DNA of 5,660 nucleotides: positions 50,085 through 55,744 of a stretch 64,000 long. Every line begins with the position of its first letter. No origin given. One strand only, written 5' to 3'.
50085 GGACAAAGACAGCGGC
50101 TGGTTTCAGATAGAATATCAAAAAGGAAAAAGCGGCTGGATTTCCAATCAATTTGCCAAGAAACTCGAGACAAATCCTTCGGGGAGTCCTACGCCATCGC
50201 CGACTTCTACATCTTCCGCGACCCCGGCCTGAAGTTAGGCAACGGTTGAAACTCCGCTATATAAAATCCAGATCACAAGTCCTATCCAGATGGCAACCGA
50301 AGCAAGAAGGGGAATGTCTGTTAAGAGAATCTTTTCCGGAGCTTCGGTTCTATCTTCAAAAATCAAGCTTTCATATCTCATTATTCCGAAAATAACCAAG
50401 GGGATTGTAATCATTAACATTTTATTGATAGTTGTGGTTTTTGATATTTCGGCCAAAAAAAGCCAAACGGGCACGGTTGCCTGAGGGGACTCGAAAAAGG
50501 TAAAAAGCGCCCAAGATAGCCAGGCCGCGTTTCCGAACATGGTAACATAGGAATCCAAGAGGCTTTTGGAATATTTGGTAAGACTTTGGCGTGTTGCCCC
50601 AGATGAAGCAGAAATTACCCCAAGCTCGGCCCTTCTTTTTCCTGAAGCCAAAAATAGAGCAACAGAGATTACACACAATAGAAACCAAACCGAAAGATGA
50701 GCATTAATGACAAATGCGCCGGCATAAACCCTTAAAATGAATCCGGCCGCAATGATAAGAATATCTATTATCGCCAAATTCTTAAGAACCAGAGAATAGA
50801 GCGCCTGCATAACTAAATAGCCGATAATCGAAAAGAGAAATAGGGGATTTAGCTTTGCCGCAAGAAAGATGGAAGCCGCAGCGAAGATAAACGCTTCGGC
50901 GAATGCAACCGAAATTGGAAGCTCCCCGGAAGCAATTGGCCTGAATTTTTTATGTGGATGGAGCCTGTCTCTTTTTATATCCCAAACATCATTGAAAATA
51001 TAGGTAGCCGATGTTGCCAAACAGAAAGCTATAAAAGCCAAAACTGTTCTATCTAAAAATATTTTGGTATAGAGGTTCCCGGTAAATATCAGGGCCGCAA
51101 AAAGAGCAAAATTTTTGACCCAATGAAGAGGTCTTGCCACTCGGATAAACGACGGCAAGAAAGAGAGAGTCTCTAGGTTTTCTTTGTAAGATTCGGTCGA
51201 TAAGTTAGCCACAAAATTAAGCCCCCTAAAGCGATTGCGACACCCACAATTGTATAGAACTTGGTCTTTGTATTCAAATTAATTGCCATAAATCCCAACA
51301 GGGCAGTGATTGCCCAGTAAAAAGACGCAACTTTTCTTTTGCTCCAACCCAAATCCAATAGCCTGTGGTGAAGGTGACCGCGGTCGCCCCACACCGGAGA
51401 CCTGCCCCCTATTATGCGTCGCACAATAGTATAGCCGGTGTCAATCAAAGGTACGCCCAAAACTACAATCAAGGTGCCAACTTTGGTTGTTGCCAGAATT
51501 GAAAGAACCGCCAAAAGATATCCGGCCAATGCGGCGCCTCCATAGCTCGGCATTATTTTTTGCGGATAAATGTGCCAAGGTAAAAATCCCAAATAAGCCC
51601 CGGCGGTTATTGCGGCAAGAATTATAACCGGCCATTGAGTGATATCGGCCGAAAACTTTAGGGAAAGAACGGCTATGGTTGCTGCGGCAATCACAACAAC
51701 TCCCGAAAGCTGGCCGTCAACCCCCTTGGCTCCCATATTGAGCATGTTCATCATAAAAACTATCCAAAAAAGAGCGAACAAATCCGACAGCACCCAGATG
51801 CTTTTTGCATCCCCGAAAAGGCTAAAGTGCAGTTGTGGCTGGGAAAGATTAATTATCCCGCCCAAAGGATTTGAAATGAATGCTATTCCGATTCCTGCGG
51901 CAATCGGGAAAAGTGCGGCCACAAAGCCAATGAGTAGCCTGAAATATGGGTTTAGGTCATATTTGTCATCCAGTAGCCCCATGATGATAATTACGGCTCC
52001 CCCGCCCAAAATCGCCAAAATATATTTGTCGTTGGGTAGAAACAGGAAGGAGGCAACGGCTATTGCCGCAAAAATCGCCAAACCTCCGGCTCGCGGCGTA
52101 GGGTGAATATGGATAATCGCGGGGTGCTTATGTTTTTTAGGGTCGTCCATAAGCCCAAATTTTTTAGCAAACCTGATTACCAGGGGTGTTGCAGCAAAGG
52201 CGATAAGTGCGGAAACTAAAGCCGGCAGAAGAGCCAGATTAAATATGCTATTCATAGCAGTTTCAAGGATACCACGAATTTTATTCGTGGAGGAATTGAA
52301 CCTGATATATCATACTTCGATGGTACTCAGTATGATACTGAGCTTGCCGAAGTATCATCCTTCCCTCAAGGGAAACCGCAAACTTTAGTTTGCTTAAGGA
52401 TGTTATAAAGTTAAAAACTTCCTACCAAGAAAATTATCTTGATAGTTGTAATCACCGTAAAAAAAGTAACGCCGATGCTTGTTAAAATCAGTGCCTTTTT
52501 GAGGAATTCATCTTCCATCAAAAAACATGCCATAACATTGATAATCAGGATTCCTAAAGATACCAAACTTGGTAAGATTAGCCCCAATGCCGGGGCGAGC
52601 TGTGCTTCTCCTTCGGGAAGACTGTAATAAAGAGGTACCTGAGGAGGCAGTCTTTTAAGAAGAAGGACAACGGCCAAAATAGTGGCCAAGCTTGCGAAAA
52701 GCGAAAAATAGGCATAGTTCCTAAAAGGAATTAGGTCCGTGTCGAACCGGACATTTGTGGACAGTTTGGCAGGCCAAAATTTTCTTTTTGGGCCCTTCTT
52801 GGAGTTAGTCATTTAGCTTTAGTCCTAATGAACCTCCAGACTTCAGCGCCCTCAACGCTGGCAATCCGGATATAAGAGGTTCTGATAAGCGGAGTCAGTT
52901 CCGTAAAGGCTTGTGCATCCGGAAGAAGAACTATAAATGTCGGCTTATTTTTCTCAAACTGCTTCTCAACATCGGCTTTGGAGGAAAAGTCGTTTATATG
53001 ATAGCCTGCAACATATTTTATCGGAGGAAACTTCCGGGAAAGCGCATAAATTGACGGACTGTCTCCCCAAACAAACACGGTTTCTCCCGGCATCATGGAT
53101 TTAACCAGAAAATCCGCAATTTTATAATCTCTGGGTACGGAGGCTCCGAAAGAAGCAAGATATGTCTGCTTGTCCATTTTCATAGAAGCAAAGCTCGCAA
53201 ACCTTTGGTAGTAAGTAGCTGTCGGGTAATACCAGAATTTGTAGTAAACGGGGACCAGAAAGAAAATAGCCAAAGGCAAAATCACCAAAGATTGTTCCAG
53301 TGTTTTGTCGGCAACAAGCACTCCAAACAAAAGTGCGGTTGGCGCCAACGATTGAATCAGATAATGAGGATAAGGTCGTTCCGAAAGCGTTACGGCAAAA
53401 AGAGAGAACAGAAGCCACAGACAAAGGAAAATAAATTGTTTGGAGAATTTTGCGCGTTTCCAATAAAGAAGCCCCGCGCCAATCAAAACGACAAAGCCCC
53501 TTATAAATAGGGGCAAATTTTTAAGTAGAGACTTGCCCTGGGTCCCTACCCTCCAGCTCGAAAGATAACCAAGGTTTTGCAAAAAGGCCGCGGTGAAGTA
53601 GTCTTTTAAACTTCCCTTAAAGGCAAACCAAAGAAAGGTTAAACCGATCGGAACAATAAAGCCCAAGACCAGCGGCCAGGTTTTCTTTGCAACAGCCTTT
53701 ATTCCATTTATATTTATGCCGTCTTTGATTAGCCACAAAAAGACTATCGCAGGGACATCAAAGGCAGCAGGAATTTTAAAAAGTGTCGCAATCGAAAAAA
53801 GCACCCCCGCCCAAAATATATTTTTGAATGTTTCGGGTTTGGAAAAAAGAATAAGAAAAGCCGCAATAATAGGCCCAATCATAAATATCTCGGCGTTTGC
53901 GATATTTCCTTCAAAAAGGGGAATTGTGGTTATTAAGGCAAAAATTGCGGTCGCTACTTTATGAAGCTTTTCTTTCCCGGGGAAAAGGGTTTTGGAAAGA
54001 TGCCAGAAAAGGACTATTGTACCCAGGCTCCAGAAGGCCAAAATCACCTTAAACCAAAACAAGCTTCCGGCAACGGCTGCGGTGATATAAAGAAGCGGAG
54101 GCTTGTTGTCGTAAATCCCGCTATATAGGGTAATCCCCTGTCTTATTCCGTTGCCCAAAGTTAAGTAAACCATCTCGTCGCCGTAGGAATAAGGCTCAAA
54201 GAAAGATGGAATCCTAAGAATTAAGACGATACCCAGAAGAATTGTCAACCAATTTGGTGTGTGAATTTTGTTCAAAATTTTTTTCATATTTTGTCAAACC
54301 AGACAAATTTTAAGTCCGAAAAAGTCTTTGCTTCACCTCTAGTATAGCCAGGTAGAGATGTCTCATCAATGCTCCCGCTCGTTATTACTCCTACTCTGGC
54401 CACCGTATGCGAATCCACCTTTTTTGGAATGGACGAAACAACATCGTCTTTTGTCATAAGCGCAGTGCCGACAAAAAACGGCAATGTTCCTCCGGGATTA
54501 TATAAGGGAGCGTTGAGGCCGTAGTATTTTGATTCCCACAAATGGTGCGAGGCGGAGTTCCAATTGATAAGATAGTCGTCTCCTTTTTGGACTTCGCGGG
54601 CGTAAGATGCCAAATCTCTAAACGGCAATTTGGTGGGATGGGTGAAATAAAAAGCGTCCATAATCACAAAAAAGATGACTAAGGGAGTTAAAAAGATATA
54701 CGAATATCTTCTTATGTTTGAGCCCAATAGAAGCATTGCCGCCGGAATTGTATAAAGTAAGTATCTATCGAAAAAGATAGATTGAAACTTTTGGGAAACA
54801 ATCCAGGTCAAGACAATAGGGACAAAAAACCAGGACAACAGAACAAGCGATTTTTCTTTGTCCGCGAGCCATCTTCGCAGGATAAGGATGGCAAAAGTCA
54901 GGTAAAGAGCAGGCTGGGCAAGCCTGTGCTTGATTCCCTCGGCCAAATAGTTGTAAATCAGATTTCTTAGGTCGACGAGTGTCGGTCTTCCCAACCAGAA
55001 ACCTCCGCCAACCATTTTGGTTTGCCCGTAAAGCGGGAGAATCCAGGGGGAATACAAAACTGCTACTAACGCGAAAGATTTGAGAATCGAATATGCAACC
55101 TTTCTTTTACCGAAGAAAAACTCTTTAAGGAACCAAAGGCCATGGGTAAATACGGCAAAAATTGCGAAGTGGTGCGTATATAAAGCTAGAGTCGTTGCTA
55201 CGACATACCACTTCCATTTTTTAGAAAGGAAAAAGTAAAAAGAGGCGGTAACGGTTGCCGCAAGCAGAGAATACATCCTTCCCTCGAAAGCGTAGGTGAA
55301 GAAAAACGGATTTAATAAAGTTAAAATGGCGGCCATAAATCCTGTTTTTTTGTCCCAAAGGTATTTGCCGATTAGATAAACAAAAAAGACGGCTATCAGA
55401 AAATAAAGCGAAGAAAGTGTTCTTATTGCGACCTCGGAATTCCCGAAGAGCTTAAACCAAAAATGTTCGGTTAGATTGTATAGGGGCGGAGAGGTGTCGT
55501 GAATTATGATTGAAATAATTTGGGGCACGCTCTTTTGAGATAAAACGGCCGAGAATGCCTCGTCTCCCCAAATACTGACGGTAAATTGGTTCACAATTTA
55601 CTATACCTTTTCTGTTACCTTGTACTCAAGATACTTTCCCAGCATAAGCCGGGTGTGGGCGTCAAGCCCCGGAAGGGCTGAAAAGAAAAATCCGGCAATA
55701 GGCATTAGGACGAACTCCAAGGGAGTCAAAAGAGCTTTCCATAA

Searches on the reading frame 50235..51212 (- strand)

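Call 62: search_protein_families(library=pfam, proteins=[window:50235-51212:-], max_evalue=0.001)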
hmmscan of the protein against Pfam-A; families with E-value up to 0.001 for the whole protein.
window:50235-51212:- (325 aa): 1 family
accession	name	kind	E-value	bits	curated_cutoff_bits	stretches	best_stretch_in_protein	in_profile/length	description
PF01040.23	UbiA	-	5.8e-21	75.3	34.2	1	52-187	18-153/250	UbiA prenyltransferase family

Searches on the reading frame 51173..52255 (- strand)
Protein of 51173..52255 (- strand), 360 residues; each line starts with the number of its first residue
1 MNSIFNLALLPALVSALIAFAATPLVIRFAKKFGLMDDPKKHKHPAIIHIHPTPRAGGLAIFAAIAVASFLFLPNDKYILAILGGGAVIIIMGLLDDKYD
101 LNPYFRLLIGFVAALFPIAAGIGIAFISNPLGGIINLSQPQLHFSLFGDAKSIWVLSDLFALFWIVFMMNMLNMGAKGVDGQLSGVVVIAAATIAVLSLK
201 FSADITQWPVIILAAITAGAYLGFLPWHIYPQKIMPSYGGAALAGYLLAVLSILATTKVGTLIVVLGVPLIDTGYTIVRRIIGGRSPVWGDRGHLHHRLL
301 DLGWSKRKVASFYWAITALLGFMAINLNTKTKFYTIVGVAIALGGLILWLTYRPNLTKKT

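Call 62: search_protein_families(library=pfam, proteins=[window:51173-52255:-], max_evalue=0.001)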
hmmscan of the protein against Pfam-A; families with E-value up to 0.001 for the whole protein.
window:51173-52255:- (360 aa): 1 family
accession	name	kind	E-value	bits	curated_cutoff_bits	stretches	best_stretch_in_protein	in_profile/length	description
PF00953.26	Glycos_transf_4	-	3.2e-19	69.9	27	1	80-255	2-159/160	Glycosyl transferase family 4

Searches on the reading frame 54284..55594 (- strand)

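Call 62: search_protein_families(library=pfam, proteins=[window:54284-55594:-], max_evalue=0.001)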
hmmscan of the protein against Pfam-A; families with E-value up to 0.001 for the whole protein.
window:54284-55594:- (436 aa): 1 family
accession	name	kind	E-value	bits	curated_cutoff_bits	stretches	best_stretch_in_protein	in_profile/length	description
PF13231.12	PMT_2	-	1e-10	42.5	26.1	1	35-183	2-156/160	Dolichyl-phosphate-mannose-protein mannosyltransferase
